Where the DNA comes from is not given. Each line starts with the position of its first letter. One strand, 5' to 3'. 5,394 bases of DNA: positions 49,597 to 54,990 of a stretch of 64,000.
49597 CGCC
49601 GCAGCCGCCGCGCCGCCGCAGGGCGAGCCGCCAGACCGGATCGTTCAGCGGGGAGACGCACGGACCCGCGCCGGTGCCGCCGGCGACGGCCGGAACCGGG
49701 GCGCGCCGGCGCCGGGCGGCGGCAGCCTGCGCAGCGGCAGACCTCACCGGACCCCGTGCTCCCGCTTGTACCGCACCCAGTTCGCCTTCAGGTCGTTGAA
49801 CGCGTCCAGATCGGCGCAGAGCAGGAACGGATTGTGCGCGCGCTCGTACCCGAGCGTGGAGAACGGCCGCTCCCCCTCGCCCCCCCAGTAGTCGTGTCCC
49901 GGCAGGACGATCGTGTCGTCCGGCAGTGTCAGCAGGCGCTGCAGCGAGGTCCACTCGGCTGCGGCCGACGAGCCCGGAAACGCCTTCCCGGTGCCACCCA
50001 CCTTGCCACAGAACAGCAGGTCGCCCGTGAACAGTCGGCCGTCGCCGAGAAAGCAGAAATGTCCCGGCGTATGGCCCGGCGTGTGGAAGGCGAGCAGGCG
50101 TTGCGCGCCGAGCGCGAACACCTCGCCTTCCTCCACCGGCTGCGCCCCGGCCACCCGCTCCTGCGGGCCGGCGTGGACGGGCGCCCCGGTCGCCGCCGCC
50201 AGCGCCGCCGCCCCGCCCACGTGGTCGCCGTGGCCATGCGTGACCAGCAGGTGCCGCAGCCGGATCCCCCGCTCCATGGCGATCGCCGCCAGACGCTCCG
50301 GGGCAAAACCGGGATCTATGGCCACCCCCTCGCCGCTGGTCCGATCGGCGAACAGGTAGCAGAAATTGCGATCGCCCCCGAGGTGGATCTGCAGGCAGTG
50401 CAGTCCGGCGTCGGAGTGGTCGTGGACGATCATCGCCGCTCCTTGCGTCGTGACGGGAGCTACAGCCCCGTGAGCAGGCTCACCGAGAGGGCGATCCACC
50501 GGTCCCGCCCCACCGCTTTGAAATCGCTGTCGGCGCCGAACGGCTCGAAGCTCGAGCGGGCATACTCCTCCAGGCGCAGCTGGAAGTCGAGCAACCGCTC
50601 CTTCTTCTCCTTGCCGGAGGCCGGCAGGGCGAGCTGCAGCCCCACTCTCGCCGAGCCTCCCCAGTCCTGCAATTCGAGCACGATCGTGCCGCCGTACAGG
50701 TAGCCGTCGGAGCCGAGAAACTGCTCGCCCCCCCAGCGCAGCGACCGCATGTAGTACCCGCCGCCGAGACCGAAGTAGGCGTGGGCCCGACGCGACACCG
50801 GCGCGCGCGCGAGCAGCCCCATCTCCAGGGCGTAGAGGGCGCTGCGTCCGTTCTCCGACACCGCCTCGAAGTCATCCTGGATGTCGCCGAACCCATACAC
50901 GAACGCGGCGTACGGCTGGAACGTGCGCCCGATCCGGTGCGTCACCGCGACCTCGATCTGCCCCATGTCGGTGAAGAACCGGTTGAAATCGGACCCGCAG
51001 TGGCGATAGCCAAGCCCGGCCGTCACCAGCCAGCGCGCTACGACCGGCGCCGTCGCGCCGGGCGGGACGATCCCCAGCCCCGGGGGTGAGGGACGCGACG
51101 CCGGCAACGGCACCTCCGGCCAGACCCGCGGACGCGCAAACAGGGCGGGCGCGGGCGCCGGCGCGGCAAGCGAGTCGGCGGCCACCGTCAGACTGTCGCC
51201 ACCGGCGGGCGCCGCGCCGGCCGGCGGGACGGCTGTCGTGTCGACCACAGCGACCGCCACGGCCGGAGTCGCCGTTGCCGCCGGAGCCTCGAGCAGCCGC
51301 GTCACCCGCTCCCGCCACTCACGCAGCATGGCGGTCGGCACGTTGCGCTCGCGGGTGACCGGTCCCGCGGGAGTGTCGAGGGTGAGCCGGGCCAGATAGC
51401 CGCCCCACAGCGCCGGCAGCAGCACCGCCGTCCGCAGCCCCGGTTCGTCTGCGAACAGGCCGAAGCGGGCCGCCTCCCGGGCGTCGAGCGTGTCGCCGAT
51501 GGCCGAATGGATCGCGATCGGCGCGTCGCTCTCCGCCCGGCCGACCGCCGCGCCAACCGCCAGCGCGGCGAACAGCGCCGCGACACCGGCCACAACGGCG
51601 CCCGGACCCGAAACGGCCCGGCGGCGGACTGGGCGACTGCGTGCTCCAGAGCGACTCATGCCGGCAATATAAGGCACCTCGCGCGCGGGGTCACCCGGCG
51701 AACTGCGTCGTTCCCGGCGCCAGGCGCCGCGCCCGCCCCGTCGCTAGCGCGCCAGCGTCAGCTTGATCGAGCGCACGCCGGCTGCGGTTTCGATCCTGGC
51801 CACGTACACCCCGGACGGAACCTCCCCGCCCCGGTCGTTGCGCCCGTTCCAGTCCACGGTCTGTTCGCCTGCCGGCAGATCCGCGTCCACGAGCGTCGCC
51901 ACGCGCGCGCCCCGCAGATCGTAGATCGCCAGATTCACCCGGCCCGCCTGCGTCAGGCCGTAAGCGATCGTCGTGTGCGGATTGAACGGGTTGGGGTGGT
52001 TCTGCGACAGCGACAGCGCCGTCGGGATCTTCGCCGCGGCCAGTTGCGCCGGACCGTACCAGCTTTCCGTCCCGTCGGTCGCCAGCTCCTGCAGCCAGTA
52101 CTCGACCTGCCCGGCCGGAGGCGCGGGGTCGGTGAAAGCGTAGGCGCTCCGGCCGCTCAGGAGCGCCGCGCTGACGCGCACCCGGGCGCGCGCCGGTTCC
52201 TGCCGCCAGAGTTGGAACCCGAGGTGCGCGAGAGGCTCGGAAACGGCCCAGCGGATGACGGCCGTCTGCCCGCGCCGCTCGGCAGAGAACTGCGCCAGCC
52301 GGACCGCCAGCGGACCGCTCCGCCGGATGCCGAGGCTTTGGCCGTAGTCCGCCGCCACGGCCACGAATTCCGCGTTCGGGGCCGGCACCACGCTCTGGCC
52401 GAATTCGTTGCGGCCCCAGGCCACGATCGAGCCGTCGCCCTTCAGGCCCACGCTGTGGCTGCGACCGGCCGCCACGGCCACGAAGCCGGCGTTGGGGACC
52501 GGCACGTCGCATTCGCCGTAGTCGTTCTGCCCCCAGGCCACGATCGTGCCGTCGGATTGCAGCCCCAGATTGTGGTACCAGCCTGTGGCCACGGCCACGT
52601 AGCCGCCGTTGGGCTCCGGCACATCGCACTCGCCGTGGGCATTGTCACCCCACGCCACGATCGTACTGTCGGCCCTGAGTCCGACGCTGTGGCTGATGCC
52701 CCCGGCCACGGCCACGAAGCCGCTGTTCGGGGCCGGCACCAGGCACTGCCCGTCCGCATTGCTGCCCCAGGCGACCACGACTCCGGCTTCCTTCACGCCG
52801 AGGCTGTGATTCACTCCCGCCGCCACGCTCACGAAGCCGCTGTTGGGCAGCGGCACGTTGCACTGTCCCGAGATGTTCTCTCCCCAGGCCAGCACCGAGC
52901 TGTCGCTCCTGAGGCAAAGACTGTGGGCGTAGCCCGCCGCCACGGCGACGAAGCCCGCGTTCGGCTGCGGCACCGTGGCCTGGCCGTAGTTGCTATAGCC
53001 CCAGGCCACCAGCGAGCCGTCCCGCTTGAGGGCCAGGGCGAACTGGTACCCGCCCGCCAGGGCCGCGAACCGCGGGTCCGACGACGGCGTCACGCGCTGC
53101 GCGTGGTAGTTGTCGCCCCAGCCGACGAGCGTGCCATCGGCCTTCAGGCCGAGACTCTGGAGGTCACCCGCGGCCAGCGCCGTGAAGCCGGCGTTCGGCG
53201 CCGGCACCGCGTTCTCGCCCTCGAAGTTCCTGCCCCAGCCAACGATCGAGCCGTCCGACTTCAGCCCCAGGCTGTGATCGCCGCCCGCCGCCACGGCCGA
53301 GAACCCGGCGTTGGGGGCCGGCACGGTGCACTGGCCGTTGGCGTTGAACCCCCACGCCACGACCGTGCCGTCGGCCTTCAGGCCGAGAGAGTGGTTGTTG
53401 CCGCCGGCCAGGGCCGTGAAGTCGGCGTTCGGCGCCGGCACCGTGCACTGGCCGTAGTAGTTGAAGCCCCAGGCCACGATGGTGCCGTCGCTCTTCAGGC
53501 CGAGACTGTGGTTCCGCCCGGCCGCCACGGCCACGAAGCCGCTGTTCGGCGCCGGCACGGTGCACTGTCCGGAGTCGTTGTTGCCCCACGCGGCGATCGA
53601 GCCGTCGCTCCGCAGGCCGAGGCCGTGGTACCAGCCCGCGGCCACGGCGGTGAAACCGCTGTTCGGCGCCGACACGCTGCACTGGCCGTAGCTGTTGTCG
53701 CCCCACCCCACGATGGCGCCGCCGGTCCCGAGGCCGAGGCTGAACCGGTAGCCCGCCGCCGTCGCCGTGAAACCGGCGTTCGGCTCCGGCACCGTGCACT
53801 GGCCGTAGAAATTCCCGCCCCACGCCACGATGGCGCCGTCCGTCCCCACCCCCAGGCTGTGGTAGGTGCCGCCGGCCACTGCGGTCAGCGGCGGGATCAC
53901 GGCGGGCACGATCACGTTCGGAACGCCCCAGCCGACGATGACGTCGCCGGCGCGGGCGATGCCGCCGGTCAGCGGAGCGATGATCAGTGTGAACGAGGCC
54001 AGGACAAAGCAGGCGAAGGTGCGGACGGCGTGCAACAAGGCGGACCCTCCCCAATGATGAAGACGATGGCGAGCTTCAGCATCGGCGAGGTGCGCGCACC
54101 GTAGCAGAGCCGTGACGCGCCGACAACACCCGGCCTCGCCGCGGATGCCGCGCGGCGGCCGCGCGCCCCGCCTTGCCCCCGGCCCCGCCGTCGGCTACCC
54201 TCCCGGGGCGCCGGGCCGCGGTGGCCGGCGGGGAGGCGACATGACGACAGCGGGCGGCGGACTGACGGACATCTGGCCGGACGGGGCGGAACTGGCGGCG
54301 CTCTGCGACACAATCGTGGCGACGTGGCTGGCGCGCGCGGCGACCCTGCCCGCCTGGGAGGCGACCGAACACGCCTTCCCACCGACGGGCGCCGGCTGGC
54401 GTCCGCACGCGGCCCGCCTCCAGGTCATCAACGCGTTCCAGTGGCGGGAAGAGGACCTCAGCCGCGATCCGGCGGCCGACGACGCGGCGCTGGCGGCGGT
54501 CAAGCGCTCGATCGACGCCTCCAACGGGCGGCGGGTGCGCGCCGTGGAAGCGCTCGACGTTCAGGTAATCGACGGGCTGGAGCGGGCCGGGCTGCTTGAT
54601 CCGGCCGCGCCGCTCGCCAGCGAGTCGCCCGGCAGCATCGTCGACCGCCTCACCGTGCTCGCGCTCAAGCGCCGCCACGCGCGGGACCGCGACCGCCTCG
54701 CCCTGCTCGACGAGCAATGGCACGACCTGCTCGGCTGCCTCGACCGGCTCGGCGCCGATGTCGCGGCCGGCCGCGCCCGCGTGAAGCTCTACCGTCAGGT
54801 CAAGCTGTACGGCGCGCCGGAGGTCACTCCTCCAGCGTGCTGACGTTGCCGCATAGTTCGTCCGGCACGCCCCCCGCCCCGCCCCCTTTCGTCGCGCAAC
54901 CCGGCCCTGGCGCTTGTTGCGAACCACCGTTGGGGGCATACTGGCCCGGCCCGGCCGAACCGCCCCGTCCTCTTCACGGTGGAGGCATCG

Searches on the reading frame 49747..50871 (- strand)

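Call 11: search_protein_families(library=pfam, proteins=[window:49747-50871:-], max_evalue=0.01)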
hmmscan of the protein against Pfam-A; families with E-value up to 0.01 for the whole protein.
window:49747-50871:- (375 aa): 2 families
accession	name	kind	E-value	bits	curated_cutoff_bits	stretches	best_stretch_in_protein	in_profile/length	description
PF00753.33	Lactamase_B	-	6.1e-23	82.2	22.7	1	166-326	3-196/196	Metallo-beta-lactamase superfamily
PF12706.13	Lactamase_B_2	-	0.001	19.1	27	1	185-234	5-64/200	Beta-lactamase superfamily domain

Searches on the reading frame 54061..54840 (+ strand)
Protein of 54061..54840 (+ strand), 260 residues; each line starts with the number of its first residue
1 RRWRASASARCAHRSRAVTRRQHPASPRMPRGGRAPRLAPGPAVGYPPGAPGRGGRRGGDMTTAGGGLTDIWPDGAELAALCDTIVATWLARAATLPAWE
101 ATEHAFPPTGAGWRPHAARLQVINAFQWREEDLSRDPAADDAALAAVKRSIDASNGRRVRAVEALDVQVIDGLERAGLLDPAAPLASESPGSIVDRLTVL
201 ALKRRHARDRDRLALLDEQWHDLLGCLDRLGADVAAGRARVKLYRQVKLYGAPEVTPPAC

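Call 12: search_protein_families(library=pfam, proteins=[window:54061-54840:+], max_evalue=0.01)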
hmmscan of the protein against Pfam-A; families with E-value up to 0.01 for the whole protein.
window:54061-54840:+ (260 aa): 1 family
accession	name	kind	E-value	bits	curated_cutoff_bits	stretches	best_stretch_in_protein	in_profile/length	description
PF14063.11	DUF4254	-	2.9e-27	95.7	27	1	119-242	6-143/144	Protein of unknown function (DUF4254)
